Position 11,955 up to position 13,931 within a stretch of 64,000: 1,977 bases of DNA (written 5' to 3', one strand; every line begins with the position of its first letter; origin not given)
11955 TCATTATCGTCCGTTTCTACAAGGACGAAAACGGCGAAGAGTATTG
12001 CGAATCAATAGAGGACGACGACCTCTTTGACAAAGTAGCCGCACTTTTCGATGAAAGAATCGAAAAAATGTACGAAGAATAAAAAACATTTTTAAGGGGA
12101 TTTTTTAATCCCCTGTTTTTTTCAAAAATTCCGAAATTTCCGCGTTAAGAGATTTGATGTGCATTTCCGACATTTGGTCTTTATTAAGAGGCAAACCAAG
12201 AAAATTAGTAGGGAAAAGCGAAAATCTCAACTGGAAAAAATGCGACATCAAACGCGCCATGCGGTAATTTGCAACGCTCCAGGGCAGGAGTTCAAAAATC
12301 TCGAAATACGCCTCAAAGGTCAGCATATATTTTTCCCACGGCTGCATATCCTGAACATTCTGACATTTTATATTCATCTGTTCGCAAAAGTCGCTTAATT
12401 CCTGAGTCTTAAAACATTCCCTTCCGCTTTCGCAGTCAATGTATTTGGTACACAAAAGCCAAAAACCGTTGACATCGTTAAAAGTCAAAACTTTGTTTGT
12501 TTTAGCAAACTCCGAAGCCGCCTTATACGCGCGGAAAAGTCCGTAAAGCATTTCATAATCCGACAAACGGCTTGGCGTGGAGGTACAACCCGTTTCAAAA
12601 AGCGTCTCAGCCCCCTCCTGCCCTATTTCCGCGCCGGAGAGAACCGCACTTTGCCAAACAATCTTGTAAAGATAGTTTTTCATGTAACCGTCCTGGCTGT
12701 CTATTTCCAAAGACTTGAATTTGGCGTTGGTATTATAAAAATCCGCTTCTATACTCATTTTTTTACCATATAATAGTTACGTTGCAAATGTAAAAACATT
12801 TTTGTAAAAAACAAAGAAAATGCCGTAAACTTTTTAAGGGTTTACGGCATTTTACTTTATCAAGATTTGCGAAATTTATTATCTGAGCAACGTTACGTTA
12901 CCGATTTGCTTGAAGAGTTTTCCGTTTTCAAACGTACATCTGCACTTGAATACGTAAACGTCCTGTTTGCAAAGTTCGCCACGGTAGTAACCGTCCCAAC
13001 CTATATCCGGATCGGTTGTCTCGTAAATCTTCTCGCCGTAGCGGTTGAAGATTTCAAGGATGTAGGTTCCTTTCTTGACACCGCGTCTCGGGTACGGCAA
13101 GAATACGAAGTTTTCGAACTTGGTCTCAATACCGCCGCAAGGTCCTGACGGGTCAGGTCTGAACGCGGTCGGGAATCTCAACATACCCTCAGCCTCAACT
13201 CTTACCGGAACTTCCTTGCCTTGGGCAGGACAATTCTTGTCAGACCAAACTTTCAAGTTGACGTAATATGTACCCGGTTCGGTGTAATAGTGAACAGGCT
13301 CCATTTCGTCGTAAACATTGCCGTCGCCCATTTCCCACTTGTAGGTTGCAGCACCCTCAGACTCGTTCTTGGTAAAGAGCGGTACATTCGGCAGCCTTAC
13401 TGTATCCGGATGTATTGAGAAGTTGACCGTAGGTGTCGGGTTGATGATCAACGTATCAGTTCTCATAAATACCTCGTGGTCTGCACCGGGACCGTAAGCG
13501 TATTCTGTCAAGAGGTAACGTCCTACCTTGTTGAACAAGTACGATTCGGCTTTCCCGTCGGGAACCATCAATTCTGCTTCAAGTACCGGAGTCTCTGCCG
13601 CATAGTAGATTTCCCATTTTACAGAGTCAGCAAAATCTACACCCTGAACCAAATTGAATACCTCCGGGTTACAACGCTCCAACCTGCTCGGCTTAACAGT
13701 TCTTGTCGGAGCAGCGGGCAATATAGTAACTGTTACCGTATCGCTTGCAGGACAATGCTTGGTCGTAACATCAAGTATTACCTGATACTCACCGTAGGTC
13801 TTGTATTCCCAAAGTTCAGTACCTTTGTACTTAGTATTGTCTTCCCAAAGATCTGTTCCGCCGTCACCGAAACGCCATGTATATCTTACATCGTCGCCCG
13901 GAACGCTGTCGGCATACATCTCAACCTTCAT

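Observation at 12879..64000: A single uninterrupted reading frame of more than 51 kb (at least 17,011 codons) that runs off the window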

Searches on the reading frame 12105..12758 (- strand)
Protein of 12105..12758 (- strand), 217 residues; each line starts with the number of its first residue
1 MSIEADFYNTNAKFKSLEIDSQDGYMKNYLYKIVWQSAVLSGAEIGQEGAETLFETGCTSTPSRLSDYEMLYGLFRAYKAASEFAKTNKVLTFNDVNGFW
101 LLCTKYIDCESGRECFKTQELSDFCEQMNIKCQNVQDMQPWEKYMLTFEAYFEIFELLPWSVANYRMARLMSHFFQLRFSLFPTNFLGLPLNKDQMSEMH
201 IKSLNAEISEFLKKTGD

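Call 10: search_protein_families(library=pfam, proteins=[window:12105-12758:-], max_evalue=0.001)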
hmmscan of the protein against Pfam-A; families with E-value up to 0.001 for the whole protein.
window:12105-12758:- (217 aa): 0 families

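Call 11: search_protein_families(library=ncbifam, proteins=[window:12105-12758:-], max_evalue=0.01)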
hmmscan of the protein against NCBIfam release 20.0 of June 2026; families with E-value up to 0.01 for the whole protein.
window:12105-12758:- (217 aa): 0 families

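Call 14: find_encoding_contigs(protein=window:12108-12758:-, flank=10000, max_places=6)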
Protein window:12108-12758:- (217 aa): 8 contigs read that carry it; 5 places shown.
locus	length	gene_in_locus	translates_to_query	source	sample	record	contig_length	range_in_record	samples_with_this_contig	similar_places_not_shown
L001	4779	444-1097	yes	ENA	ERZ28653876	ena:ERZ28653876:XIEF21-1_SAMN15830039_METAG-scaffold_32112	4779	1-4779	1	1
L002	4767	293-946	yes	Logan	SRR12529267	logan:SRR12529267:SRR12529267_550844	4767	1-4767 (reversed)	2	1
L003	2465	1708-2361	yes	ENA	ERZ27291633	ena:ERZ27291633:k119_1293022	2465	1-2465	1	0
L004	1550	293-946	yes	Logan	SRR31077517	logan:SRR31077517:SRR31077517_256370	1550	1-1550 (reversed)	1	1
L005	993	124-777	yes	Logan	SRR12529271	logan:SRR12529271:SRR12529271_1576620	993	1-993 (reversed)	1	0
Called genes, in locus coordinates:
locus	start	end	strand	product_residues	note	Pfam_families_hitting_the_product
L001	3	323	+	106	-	?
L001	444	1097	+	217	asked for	-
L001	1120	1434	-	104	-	PF06949:DUF1292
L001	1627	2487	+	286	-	PF00140:Sigma70_r1_2, PF04542:Sigma70_r2, PF04539:Sigma70_r3, PF04545:Sigma70_r4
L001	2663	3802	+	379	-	PF19788:DUF6272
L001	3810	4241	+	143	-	PF09345:SiaC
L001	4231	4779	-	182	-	?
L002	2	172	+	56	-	?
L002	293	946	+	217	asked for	-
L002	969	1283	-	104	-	PF06949:DUF1292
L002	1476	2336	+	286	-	PF00140:Sigma70_r1_2, PF04542:Sigma70_r2, PF04539:Sigma70_r3, PF04545:Sigma70_r4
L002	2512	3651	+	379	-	PF19788:DUF6272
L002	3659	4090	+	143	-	PF09345:SiaC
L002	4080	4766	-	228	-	?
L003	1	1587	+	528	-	?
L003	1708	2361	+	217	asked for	-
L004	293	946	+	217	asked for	-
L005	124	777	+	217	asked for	-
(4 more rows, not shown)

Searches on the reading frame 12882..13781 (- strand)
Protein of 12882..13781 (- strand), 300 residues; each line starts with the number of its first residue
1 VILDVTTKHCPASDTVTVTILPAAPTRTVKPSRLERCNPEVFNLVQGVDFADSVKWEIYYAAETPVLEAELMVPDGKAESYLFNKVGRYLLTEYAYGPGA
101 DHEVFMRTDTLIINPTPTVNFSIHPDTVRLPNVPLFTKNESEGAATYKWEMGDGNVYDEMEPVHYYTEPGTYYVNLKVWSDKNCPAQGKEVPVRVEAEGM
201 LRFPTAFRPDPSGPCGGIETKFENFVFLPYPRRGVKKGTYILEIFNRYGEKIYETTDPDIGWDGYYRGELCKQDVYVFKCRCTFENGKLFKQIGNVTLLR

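Call 45: find_related_loci(query=A4, collection=genome_contigs, flank=10000)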
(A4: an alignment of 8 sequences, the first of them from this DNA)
Query A4 (300 aa) in genome_contigs; peptide patterns used: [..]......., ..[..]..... (x = any residue, [..] = any of these).
599 stretches matched a pattern (row limit reached: there are more); 530 encode a relative of the query (tblastn E <= 1e-3); the best 80 are kept; 80 distinct loci.
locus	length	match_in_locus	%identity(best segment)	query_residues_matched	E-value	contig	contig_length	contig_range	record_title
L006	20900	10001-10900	68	1-300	2e-143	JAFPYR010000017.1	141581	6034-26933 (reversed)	MAG: Bacteroidales bacterium isolate RGIG1595 Goat_Abomasum.Co__c249351, whole genome shotgun sequence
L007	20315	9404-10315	62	1-300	4e-127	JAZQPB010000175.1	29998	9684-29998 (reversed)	MAG: Bacteroidales bacterium isolate T1900045241_TH20190011.MAGScoT_cleanbin_000011 SGB_5524_k141_71835, whole genome sh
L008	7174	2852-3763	62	1-300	3e-126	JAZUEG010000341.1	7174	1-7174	MAG: Bacteroidales bacterium isolate T1900045300_TH20190070.MAGScoT_cleanbin_000039 SGB_6140_k141_2156063, whole genome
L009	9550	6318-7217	59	1-300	2e-118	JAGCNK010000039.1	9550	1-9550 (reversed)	MAG: Bacteroidales bacterium isolate RGIG9950 Yak_Reticulum-1__c184017, whole genome shotgun sequence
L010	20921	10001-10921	57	1-300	7e-112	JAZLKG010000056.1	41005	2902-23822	MAG: Bacteroidales bacterium isolate T1900044960_TA20190018.MAGScoT_cleanbin_000010 SGB_3926_k141_681704, whole genome s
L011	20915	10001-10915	55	1-300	6e-106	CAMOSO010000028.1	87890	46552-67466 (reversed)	MAG: uncultured Bacteroidales bacterium isolate SRR873609_bin.80_metaWRAP_v1.3_MAG genome assembly, contig: ERZ1756109_1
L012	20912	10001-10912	51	6-300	5e-97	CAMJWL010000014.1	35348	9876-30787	MAG: uncultured Bacteroidales bacterium isolate SRR12081303_bin.90_metaWRAP_v1.3_MAG genome assembly, contig: ERZ1228976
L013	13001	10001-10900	56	1-300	2e-116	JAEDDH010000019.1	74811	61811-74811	MAG: Bacteroidales bacterium isolate MAG027 NODE_149_length_74811_cov_18.283469, whole genome shotgun sequence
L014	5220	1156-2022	35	1-300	4e-54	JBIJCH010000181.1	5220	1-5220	MAG: Flavobacteriales bacterium isolate ME2006-08-18D11_3300042945_group2_bin231 Rohwer_bin944_scaffold_28765_c1, whole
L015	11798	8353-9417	37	1-300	2e-51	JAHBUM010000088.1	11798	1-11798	MAG: Flavobacteriales bacterium isolate ACE_BAC33 BAC33_88, whole genome shotgun sequence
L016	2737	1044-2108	36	1-300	9e-53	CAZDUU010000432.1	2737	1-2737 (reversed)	MAG TPA_asm: uncultured Bacteroidales bacterium isolate binchicken_co20_200 genome assembly, contig: NODE_67382_length_2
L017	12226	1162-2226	37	1-300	2e-50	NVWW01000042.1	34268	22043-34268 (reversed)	MAG: Flavobacteriales bacterium isolate NORP27 Contig_source1383C_2680, whole genome shotgun sequence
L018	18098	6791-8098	35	1-300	1e-51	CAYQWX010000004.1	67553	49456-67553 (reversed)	MAG TPA_asm: uncultured Bacteroidales bacterium isolate SRP163575_co3_262 genome assembly, contig: NODE_307_length_67553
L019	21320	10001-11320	36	1-300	1e-49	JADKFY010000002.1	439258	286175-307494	MAG: Flavobacteriales bacterium isolate Ribe_18-Q3-R11-54_BAT3C.418 tig00002525-10-4389410, whole genome shotgun sequenc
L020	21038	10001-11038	35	1-300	6e-49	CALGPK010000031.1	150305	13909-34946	MAG: uncultured Bacteroidales bacterium isolate N1_Bin_METABAT__185_1 genome assembly, contig: c_000000380110, whole gen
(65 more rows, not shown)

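Call 55: search_protein_families(library=ncbifam, alignment_id=A4, max_evalue=0.01)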
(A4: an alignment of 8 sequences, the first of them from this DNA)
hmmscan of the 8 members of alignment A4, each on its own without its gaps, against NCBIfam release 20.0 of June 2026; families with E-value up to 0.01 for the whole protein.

A. member 1, seq(300 aa): 2 families
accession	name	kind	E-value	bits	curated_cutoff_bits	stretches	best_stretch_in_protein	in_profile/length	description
TIGR04131.1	Bac_Flav_CTERM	domain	3.4e-07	30.3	35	1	240-299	29-84/85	T9SS type B sorting domain-containing protein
TIGR00864.1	PCC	subfamily_domain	0.0072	12.7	1861.4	1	129-183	1410-1464/2700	polycystin cation channel protein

B. families by the number of members that match (of 8 scanned): 3 families
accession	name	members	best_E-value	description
TIGR04131.1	Bac_Flav_CTERM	8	5e-09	T9SS type B sorting domain-containing protein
TIGR00864.1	PCC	7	7.5e-05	polycystin cation channel protein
TIGR03769.1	P_ac_wall_RPT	1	0.00055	TIGR03769 domain-containing protein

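Call 56: search_solved_structures(query=A4, max_evalue=1, show_alignments=1)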
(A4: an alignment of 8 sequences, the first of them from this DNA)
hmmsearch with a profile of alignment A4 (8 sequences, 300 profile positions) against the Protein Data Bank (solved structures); distinct sequences matched with E-value up to 1: 23.
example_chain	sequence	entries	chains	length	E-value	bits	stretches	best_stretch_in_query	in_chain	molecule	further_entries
9lqj_A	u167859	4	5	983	3.2e-16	62.8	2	145-215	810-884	Collagenase ColH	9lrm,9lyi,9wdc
9lrk_A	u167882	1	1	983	3.2e-16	62.8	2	145-215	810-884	Collagenase ColH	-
6aem_A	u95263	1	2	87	6e-12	48.8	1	115-190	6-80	PKD domain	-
4l9d_A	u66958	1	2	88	2.7e-11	46.6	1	122-195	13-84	Protease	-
1l0q_A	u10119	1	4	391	1.2e-09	41.2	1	134-193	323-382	Surface layer protein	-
4jrw_A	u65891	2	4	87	1.2e-09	41.2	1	143-189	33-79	Collagenase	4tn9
4aqo_A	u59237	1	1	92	1.5e-09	40.9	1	143-188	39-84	COLLAGENASE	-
2y72_A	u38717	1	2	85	1.6e-09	40.8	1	144-188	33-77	COLLAGENASE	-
4u6t_A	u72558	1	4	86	1.5e-08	37.6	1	145-188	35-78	ColH protein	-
4u7k_A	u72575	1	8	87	1.5e-08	37.6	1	145-188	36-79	ColH protein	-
2y3u_A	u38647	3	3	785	3.6e-08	36.4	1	144-188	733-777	COLLAGENASE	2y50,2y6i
4jgu_A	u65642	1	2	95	4.1e-08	36.2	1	145-188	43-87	ColH protein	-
2kzw_A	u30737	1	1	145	5.4e-06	29.2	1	137-185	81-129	Uncharacterized protein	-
2c26_A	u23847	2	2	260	4.2e-05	26.3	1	116-187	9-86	ENDOGLUCANASE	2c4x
7kwc_AAA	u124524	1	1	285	0.032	16.8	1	149-203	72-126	BtSGBP-B_31-285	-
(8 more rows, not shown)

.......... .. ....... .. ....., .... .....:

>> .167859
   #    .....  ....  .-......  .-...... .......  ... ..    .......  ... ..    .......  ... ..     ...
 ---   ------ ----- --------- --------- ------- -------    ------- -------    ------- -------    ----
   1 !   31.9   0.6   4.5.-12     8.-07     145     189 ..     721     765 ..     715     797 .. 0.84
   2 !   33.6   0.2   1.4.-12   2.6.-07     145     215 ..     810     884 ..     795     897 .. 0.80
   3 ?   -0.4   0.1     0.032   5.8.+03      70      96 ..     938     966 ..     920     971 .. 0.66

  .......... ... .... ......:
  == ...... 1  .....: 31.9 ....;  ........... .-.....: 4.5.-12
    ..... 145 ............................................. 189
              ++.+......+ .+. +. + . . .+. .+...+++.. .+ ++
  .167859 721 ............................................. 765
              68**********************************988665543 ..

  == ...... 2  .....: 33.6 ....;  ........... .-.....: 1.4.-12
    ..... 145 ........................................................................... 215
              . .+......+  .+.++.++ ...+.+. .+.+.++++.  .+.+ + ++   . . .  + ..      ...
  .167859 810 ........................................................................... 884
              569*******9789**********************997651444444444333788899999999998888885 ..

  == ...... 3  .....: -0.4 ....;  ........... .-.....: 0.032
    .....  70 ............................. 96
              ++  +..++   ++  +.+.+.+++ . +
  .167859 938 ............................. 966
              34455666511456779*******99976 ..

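Call 79: predict_structure(alignment_id=A4)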
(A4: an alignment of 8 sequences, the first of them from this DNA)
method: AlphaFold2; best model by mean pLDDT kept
length: 300 residues; sequences in the alignment: 8
mean_pLDDT: 66.4   pTM: 0.54
mean pLDDT of the five models: 66.4, 66.0, 62.3, 41.2, 40.6
residues with pLDDT >= 90: 78; 70-90: 67; 50-70: 52; < 50: 103
segments of 3 or more residues with pLDDT < 50: 1-20, 199-235, 258-300
pLDDT, mean of each block of 10 residues (from residue 1): 40 44 57 87 76 86 88 81 92 79 77 95 71 81 96 95 88 95 94 69 30 35 37 49 53 54 35 41 38 32
secondary structure, 60 per line:
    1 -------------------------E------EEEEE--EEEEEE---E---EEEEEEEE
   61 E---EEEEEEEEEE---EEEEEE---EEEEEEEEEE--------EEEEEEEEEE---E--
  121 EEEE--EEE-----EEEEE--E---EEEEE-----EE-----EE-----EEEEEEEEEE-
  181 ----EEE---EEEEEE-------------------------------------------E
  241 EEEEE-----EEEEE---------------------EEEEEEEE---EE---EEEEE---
elements in order: E33-37 E40-45 E53-61 E65-74 E78-83 E87-96 E105-114 E121-124 E127-129 E135-139 E146-150 E170-179 E185-187 E191-196 E240-245 E251-255 E277-284 E293-297

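Call 80: search_protein_families(library=pfam, alignment_id=A4, max_evalue=0.01)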
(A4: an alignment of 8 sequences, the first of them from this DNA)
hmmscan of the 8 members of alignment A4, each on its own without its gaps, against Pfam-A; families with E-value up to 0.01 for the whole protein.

A. member 1, seq(300 aa): 3 families
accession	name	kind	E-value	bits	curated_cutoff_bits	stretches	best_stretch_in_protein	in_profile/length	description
PF18911.6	PKD_4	-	2.1e-12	47.4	27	1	138-194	28-84/85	PKD domain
PF00801.26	PKD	-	4.9e-08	33.3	23.5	1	141-188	26-75/80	PKD domain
PF13585.12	CHU_C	-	7.3e-05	23.3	27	1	240-282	29-72/86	CHU_C Type IX secretion signal domain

B. families by the number of members that match (of 8 scanned): 6 families
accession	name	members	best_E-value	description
PF18911.6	PKD_4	8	1.3e-14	PKD domain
PF00801.26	PKD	8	1.5e-11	PKD domain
PF13585.12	CHU_C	8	3.6e-08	CHU_C Type IX secretion signal domain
PF16820.11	PKD_3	3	0.00015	PKD-like domain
PF07495.19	Y_Y_Y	1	6.1e-05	Y_Y_Y domain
PF18981.6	InlK_D3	1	0.00026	Internalin K domain (D3/D4)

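Call 84: search_protein_families(library=pfam, proteins=[L006:11210-13027:+, L006:13048-13797:+, L006:13902-14573:+, L006:14592-15290:+, L006:15309-16406:+, L006:16406-17140:+, L010:11607-12233:+, L010:12252-13220:+, L010:13247-14869:+, L010:15688-16902:+], max_evalue=0.001)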
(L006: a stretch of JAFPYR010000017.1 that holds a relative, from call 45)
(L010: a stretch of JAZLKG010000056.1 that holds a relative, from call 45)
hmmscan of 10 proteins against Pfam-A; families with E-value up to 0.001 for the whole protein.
L006:11210-13027:+ (606 aa): 1 family
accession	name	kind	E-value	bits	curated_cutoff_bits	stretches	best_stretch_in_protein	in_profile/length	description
PF14262.12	Cthe_2159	-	8.9e-68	228.8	25.8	2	84-381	2-259/262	Carbohydrate-binding domain-containing protein Cthe_2159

L006:13048-13797:+ (250 aa): 1 family
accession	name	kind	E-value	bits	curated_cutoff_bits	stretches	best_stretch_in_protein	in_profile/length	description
PF09359.15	VTC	-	1.5e-22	80.8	23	1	22-222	1-231/235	VTC domain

L006:13902-14573:+ (224 aa): 1 family
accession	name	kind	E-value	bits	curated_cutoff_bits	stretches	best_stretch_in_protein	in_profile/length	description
PF16316.10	DUF4956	-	1.7e-43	148.7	30.6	1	47-215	4-169/169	Domain of unknown function (DUF4956)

L006:14592-15290:+ (233 aa): 1 family
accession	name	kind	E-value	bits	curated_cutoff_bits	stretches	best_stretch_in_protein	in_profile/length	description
PF10677.15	DUF2490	-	1.4e-15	57.9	29.8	1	28-201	3-172/186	Protein of unknown function (DUF2490)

L006:15309-16406:+ (366 aa): 2 families
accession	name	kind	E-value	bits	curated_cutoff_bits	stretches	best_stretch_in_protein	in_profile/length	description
PF06580.19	His_kinase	-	7.3e-22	77.9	25.2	1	175-251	3-80/81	Histidine kinase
PF14501.12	HATPase_c_5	-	0.00032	21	22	0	272-365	9-102/102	GHKL domain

L006:16406-17140:+ (245 aa): 2 families
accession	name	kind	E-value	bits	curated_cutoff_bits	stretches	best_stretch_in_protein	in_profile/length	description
PF04397.21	LytTR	-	5.3e-22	78.3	22.6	1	148-239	2-97/98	LytTr DNA-binding domain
PF00072.30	Response_reg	-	3.8e-17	62.9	30.2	1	4-111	2-110/111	Response regulator receiver domain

L010:11607-12233:+ (209 aa): 0 families

L010:12252-13220:+ (323 aa): 4 families
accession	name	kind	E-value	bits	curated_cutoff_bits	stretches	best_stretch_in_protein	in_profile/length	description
PF06419.17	COG6_N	-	5.5e-05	23.7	27.4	0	59-133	17-91/114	Conserved oligomeric complex COG6, N-terminal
PF08614.16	ATG16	-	5.8e-05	23.8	33.7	1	60-201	14-158/200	Autophagy protein 16 (ATG16)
PF10368.14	YkyA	-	0.00046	20.4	28.8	1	109-202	17-109/186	Putative cell-wall binding lipoprotein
PF15934.10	Yuri_gagarin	-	0.00091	19.6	28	0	73-238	60-225/234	Yuri gagarin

L010:13247-14869:+ (541 aa): 6 families
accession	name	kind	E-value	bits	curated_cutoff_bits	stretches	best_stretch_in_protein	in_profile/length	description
PF00069.31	Pkinase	-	1.3e-40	140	31.7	1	116-304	9-196/263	Protein kinase domain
PF07714.23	PK_Tyr_Ser-Thr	-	1.7e-27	96.8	23.1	1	116-338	9-236/258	Protein tyrosine and serine/threonine kinase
PF08239.17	SH3_3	-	1.5e-09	38.3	27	1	489-538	2-53/54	Bacterial SH3 domain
PF01636.29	APH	-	4.3e-09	36.9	23.2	0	223-254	167-198/239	Phosphotransferase enzyme family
PF06347.19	SH3_4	-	6.9e-06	26.2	24.1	1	489-538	4-54/56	Bacterial SH3 domain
PF03109.22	ABC1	-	7.2e-05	22.5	22.9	1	184-254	147-215/244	ABC1 atypical kinase-like domain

L010:15688-16902:+ (405 aa): 0 families
